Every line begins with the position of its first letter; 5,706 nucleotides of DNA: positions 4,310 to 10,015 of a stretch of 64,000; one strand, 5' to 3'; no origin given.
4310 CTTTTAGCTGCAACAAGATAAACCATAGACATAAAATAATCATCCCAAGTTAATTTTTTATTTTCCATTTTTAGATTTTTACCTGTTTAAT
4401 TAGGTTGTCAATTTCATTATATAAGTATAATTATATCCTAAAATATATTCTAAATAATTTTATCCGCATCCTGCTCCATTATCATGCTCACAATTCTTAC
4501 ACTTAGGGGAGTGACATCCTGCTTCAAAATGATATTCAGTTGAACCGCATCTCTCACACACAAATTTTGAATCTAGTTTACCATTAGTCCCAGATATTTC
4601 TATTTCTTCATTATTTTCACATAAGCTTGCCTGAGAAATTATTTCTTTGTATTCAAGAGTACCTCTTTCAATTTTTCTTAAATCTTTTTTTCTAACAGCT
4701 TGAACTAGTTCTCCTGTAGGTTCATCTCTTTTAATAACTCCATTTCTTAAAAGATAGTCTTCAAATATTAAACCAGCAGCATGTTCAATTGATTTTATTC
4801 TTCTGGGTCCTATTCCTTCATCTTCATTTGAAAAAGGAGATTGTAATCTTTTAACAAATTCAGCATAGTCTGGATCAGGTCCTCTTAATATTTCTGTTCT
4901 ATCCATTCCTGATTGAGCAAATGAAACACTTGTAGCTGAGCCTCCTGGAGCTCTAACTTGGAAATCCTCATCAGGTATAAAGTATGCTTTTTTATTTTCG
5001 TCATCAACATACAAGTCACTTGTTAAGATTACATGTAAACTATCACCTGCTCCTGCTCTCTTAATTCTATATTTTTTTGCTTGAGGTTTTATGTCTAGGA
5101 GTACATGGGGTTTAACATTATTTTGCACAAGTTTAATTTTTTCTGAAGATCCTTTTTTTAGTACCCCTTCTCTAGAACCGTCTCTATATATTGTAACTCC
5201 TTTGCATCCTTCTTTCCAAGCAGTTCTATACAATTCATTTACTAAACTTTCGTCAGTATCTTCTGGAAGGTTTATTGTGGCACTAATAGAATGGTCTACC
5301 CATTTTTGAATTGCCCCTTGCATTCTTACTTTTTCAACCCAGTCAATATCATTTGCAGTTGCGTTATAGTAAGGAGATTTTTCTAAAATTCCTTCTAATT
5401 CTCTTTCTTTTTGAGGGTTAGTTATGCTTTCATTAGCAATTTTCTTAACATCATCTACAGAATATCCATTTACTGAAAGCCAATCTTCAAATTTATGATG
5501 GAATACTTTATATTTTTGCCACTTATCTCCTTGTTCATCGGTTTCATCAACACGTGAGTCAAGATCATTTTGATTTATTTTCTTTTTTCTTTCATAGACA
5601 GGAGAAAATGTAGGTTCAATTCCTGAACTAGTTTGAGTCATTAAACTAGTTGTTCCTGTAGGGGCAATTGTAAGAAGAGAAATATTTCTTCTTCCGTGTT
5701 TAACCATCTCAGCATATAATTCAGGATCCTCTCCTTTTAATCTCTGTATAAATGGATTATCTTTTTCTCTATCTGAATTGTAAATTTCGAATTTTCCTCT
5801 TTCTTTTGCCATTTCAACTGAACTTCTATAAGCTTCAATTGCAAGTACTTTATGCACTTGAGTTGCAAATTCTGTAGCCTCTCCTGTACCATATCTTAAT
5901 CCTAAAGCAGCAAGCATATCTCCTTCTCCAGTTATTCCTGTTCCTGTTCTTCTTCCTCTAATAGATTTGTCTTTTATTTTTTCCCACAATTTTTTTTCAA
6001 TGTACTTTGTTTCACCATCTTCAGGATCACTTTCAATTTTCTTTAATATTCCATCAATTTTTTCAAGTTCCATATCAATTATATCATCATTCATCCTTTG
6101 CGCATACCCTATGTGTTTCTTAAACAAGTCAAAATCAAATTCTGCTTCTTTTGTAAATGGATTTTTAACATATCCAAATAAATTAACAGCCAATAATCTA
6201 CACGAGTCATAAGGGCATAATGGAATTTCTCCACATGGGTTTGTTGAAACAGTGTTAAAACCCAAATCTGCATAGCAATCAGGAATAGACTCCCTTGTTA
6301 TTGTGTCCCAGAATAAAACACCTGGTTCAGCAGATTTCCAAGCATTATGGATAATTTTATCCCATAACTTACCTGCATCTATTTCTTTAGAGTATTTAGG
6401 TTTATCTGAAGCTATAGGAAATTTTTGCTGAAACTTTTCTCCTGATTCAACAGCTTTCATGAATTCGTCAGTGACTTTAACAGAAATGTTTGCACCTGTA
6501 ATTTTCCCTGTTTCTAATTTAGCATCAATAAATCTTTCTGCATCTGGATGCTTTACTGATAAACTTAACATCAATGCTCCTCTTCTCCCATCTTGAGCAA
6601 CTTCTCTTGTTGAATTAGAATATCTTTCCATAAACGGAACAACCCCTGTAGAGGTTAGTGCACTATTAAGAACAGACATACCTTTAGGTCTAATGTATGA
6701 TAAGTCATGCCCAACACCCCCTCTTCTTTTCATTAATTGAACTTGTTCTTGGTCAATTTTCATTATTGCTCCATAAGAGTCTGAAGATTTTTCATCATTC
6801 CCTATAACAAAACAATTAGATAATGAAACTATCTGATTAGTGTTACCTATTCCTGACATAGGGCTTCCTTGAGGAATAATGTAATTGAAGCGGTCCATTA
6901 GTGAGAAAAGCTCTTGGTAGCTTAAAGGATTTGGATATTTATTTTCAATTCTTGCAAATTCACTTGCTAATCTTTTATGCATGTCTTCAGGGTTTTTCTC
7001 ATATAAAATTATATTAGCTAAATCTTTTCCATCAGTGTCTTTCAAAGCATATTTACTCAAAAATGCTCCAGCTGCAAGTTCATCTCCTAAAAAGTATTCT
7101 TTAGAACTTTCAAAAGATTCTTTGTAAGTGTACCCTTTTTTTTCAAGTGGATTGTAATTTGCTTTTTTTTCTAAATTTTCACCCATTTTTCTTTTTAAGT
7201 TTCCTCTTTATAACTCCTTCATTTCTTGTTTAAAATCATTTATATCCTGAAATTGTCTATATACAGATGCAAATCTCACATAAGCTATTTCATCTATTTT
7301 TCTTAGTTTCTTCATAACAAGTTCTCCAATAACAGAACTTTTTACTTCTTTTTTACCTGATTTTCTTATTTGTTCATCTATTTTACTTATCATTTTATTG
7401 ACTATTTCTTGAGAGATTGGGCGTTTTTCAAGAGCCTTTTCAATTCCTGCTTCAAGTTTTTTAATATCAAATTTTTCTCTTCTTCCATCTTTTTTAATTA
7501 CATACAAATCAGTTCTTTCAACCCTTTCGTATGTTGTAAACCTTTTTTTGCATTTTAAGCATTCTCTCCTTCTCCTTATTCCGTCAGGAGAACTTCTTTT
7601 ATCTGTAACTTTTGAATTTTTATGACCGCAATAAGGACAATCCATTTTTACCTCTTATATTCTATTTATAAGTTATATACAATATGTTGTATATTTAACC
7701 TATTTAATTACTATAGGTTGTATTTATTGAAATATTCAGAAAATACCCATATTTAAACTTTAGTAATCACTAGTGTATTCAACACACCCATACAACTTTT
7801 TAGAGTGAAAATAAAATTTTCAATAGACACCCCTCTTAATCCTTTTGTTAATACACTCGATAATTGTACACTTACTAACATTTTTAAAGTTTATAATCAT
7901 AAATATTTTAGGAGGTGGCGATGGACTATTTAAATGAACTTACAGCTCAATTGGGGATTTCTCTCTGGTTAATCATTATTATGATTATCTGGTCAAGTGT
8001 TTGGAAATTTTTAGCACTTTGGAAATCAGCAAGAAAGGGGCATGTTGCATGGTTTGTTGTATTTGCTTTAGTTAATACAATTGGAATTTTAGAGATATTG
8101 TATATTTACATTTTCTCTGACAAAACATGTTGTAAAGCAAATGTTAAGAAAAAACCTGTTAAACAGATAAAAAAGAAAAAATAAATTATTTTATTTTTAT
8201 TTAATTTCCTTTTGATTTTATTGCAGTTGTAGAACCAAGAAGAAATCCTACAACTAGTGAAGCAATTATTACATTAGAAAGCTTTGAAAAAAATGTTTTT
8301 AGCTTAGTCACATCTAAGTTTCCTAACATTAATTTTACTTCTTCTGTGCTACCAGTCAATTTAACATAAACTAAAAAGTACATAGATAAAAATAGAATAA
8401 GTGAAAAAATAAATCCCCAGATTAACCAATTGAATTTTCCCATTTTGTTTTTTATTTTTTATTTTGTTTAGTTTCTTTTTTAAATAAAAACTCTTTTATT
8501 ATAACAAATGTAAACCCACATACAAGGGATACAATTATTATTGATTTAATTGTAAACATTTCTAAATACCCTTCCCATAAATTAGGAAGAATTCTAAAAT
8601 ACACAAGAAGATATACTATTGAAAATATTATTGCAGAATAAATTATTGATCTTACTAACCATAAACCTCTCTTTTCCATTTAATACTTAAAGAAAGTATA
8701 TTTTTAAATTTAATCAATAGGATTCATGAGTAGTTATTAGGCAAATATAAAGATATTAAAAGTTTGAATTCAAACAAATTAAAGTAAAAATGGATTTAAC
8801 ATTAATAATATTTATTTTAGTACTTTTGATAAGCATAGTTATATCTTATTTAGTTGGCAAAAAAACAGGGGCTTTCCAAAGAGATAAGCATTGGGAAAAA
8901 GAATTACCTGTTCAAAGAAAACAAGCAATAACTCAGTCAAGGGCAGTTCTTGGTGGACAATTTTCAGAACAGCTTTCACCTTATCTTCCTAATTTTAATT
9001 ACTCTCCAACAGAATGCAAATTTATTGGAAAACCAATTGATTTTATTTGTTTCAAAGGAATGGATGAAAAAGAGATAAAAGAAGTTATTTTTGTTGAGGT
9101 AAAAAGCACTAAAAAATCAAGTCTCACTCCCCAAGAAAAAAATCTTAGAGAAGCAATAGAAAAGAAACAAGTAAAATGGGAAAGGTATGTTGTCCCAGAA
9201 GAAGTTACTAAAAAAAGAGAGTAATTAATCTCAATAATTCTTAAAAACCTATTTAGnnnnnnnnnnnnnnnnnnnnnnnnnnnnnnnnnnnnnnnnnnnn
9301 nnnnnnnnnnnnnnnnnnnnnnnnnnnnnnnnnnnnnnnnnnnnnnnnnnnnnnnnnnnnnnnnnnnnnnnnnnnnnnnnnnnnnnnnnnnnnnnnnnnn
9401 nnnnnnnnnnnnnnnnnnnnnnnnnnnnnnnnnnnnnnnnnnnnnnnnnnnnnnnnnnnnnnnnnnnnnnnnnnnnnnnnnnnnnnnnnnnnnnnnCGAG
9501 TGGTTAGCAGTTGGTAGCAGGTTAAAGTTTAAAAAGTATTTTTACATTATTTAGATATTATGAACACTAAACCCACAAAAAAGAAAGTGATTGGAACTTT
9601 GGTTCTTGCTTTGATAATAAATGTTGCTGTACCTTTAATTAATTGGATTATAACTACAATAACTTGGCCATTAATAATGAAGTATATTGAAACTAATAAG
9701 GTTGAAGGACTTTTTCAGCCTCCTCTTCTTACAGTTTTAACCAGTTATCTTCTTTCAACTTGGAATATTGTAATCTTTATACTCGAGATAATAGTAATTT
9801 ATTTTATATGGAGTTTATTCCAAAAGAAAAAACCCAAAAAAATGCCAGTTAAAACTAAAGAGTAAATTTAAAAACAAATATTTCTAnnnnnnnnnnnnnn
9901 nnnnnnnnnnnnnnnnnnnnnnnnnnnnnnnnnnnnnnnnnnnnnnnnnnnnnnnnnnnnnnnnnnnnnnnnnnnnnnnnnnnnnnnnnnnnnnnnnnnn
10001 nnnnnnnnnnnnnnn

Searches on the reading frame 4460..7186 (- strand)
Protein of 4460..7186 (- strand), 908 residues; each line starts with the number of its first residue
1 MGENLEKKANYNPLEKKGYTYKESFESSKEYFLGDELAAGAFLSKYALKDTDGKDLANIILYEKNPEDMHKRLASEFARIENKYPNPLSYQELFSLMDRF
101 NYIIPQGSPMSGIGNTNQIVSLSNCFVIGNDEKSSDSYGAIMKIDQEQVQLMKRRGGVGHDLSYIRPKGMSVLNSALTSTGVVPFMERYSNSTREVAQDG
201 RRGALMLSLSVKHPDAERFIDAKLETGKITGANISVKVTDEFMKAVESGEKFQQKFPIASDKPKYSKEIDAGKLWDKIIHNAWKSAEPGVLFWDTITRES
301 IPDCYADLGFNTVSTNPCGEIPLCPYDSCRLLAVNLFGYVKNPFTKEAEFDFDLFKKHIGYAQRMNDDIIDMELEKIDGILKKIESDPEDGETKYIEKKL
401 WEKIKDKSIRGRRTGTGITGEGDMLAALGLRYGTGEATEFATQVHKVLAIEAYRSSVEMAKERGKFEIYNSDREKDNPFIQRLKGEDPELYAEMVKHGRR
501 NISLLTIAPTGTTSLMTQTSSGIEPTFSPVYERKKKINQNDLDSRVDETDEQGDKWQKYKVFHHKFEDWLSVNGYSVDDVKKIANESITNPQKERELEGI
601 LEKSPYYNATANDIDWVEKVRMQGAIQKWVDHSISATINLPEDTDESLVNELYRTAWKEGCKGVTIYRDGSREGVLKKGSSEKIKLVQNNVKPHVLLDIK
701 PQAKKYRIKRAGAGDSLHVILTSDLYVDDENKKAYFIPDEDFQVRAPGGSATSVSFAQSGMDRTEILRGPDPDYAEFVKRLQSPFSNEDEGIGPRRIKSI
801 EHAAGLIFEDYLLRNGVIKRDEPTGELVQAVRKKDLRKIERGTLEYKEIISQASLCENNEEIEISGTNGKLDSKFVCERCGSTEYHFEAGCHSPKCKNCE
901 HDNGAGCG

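Call 37: search_protein_families(library=pfam, proteins=[window:4460-7186:-], max_evalue=0.00001)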
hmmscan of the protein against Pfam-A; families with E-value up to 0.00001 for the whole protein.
window:4460-7186:- (908 aa): 1 family
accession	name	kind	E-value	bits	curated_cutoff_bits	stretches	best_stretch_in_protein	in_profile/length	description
PF02867.20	Ribonuc_red_lgC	-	2.1e-94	317.5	23.9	1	123-667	1-523/523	Ribonucleotide reductase, barrel domain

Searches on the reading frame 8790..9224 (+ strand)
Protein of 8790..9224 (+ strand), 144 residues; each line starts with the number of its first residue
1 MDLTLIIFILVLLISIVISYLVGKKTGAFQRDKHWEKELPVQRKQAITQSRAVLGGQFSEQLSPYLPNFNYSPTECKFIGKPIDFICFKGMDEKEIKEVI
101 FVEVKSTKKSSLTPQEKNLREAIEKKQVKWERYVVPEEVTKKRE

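Call 81: search_protein_families(library=pfam, proteins=[window:8790-9224:+], max_evalue=0.01)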
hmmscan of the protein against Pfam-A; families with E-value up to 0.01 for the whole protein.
window:8790-9224:+ (144 aa): 2 families
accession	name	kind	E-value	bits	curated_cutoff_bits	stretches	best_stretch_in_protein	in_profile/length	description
PF10107.15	Endonuc_Holl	-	5.8e-35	120.9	23.8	1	30-133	56-157/159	Endonuclease related to archaeal Holliday junction resolvase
PF14270.11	DUF4358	-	0.0086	16.8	25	0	84-141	30-84/102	Domain of unknown function (DUF4358)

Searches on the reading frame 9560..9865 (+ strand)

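Call 81: search_protein_families(library=pfam, proteins=[window:9560-9865:+], max_evalue=0.01)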
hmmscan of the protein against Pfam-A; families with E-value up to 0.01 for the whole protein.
window:9560-9865:+ (101 aa): 1 family
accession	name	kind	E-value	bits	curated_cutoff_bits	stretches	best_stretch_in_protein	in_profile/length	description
PF08552.16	Kei1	-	0.006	16.8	25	1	38-89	14-63/181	Inositolphosphorylceramide synthase subunit Kei1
